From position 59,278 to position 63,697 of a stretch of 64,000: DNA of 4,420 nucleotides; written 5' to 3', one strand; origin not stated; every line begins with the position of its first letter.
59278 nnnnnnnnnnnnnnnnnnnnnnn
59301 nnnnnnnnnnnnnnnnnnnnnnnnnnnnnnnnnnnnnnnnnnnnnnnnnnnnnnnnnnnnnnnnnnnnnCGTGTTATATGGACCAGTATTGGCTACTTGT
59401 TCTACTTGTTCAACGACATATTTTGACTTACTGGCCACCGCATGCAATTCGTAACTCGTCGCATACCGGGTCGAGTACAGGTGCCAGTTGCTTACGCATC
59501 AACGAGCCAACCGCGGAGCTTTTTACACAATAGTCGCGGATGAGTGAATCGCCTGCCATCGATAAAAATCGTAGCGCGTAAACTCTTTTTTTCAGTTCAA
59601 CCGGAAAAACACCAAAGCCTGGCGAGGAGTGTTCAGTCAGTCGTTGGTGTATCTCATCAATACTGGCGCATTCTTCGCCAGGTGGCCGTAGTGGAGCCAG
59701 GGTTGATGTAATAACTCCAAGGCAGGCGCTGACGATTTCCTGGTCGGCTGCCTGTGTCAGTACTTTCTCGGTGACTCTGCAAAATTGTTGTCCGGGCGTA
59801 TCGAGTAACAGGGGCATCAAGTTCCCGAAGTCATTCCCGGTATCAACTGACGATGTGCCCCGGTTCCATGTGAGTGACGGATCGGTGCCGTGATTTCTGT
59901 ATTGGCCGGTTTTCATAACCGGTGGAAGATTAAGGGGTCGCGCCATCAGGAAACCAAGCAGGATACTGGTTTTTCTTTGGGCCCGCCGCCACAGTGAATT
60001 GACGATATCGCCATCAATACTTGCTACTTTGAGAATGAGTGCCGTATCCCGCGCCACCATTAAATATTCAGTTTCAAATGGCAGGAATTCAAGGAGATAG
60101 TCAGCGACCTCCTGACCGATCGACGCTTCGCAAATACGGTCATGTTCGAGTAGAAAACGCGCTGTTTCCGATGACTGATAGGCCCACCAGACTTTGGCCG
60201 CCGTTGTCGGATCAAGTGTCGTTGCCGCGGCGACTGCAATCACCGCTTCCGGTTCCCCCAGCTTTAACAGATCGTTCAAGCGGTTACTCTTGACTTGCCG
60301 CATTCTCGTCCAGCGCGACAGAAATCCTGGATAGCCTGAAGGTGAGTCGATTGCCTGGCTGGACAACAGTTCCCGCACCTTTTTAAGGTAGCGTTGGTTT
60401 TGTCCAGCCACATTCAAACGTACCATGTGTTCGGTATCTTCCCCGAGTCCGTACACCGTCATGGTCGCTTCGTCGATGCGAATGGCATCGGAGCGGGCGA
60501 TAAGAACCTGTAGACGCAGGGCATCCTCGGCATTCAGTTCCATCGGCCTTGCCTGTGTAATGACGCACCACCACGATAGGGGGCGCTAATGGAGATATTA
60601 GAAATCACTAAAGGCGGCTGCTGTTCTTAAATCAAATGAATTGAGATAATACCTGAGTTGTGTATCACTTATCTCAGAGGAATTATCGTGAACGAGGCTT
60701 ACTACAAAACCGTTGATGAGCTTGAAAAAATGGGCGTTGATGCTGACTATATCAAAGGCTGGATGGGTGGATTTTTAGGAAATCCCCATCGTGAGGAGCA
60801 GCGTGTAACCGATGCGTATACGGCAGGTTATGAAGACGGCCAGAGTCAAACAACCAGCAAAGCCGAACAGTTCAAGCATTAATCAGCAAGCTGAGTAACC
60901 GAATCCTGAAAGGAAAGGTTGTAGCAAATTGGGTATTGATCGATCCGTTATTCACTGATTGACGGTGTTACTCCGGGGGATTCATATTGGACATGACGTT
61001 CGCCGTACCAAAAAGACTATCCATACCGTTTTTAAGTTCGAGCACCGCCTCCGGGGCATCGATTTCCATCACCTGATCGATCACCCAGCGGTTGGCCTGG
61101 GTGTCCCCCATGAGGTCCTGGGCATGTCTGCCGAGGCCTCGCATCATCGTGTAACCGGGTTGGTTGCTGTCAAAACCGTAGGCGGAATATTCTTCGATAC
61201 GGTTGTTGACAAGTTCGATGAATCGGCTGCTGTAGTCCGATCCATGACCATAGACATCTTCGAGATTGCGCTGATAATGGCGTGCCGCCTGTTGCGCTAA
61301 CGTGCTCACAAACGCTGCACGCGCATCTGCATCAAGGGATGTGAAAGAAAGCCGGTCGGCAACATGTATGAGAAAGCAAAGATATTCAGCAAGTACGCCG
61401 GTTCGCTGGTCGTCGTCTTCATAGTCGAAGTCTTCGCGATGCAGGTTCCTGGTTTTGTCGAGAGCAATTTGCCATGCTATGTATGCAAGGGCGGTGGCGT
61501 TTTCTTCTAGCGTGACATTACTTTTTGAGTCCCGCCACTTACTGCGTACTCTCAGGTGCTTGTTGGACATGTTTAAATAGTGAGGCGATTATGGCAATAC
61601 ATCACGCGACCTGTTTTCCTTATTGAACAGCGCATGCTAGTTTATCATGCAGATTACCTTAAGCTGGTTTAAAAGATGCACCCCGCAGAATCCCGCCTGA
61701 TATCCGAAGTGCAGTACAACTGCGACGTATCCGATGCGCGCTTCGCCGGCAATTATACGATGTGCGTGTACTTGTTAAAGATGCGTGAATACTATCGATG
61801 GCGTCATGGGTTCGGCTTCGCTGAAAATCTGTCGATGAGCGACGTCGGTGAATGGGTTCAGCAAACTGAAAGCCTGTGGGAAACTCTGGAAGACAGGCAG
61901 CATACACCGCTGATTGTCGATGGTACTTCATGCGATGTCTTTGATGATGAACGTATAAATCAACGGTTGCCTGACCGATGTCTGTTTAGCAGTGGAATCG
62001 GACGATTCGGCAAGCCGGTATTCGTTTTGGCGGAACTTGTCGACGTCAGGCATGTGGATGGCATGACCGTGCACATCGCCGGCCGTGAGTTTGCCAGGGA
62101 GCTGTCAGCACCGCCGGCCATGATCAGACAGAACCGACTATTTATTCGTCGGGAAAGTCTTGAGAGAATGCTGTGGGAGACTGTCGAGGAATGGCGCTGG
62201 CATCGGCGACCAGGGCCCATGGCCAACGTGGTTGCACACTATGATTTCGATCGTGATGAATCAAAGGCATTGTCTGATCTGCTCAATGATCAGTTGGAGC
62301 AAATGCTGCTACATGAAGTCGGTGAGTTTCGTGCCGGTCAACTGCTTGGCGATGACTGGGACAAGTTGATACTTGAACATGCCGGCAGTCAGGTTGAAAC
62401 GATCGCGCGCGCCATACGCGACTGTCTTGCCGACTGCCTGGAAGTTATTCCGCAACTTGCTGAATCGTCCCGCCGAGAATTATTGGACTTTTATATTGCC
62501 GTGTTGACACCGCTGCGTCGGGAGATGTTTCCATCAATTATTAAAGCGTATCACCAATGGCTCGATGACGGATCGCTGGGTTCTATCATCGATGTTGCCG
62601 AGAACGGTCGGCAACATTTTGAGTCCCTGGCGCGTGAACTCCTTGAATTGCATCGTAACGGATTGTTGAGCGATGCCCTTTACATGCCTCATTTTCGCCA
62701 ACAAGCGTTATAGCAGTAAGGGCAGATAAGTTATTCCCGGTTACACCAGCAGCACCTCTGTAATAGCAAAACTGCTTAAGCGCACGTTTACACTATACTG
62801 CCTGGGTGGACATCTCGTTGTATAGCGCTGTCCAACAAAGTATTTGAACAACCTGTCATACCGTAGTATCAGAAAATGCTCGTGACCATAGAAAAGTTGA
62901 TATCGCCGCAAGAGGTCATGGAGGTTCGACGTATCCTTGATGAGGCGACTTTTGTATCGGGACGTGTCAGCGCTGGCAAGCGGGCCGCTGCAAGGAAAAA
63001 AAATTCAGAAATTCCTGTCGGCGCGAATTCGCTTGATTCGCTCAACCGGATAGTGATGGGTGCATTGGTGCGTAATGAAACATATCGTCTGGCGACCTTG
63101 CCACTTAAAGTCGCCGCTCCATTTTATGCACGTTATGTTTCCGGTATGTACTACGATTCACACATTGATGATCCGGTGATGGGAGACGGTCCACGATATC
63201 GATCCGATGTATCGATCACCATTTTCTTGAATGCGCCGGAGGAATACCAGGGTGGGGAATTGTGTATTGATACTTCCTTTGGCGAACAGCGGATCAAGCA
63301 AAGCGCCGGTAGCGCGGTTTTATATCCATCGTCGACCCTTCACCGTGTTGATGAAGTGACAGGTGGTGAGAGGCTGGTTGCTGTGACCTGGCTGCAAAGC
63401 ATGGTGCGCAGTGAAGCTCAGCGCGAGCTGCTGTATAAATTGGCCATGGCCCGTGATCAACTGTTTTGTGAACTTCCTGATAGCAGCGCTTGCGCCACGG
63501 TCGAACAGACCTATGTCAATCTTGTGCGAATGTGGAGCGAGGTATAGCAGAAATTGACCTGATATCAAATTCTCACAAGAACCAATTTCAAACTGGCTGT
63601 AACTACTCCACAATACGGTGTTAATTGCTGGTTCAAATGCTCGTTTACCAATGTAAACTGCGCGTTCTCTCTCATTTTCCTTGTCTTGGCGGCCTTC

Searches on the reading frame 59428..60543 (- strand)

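Call 3: search_protein_families(library=pfam, proteins=[window:59428-60543:-], max_evalue=0.1)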
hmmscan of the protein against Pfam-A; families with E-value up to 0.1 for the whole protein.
window:59428-60543:- (371 aa): 1 family
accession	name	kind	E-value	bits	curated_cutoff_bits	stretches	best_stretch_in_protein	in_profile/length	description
PF16473.11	Rv2179c-like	-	0.096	12.8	27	0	110-188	51-121/177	3'-5' exoribonuclease Rv2179c-like domain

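Call 4: search_protein_families(library=ncbifam, proteins=[window:59428-60543:-], max_evalue=0.1)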
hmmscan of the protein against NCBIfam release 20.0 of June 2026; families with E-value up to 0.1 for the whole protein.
window:59428-60543:- (371 aa): 0 families

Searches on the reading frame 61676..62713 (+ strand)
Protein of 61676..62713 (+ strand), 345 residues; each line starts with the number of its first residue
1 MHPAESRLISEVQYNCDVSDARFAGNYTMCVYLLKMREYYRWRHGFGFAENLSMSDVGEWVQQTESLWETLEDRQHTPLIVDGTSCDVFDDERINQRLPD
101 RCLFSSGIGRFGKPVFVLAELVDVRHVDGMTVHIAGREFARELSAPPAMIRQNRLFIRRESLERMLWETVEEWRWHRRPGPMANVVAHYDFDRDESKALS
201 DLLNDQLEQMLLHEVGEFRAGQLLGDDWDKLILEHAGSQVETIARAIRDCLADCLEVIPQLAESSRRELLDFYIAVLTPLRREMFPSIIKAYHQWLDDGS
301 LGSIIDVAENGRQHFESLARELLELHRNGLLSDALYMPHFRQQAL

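Call 3: search_protein_families(library=pfam, proteins=[window:61676-62713:+], max_evalue=0.1)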
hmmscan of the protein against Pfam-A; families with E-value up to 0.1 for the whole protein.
window:61676-62713:+ (345 aa): 2 families
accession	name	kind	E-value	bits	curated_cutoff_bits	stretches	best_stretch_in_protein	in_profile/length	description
PF21740.2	DUF6866_C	-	1.7e-55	188.1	27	1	164-328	2-166/182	Family of unknown function (DUF6866) C-terminal domain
PF21739.2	DUF6866_N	-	1.3e-53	181.3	27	1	8-158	2-153/153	Family of unknown function (DUF6866) N-terminal domain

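Call 4: search_protein_families(library=ncbifam, proteins=[window:61676-62713:+], max_evalue=0.1)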
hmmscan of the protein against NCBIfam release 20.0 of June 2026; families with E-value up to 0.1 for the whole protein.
window:61676-62713:+ (345 aa): 1 family
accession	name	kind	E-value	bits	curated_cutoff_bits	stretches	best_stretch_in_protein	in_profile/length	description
NF045620.1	Sfum_1244_fam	hypoth_equivalog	5.9e-118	393.7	150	1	7-328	3-325/339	Sfum_1244 family protein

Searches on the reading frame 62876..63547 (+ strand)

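Call 3: search_protein_families(library=pfam, proteins=[window:62876-63547:+], max_evalue=0.1)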
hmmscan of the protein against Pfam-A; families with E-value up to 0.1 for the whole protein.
window:62876-63547:+ (223 aa): 4 families
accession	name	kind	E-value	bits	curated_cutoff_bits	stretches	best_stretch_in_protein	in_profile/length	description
PF13640.12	2OG-FeII_Oxy_3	-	1.2e-14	55.5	27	1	84-173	3-97/98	2OG-Fe(II) oxygenase superfamily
PF18331.6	PKHD_C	-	1.5e-05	25.4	22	1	181-222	2-43/43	PKHD-type hydroxylase C-terminal domain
PF03171.26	2OG-FeII_Oxy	-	0.0057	17.4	23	1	92-174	9-100/101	2OG-Fe(II) oxygenase superfamily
PF13759.12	2OG-FeII_Oxy_5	-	0.06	14.2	27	0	136-165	64-93/101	Putative 2OG-Fe(II) oxygenase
